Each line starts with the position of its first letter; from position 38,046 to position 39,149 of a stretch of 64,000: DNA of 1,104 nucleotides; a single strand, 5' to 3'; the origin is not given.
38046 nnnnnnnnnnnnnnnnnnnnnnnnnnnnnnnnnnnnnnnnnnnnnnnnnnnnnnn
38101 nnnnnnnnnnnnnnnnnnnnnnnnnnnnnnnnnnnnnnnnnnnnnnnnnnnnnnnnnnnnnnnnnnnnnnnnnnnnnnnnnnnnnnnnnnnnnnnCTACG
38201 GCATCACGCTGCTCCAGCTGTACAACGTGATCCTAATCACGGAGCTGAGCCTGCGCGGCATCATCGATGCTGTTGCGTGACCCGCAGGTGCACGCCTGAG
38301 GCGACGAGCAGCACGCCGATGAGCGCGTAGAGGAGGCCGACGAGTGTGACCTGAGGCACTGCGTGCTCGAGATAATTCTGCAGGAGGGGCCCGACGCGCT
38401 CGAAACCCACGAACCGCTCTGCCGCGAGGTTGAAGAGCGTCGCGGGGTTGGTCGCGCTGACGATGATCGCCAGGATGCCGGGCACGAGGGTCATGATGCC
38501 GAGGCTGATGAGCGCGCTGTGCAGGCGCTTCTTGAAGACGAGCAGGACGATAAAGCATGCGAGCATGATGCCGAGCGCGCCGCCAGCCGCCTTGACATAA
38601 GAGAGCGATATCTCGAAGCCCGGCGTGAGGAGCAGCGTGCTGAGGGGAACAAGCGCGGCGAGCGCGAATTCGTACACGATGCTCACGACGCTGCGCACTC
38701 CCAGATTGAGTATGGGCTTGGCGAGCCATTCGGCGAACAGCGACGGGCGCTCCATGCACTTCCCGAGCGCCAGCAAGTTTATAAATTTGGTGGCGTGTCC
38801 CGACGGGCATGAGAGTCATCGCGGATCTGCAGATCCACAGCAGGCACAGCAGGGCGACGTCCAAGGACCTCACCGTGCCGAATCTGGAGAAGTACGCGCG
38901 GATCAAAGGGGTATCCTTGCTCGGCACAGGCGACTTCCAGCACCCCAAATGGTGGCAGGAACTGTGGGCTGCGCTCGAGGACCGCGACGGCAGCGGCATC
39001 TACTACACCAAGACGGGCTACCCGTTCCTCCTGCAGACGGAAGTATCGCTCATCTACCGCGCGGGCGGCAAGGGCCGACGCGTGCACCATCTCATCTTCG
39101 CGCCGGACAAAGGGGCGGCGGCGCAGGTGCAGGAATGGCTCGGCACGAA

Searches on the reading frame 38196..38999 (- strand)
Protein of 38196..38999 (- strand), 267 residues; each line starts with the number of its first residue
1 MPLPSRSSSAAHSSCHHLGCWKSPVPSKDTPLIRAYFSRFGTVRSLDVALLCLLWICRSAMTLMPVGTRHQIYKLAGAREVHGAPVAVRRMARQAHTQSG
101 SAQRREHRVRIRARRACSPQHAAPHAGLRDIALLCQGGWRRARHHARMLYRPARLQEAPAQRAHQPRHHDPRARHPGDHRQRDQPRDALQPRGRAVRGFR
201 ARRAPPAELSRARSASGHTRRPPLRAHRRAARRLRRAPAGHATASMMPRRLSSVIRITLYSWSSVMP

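Call 77: search_protein_families(library=pfam, proteins=[window:38196-38999:-], max_evalue=0.001)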
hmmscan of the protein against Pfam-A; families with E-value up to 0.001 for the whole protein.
window:38196-38999:- (267 aa): 0 families
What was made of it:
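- Tried and rejected: Pfam gave nothing for the 184-aa four-TM ORF at 38264-38815, which I had checked as a possible GtrA-like partner (call 77).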
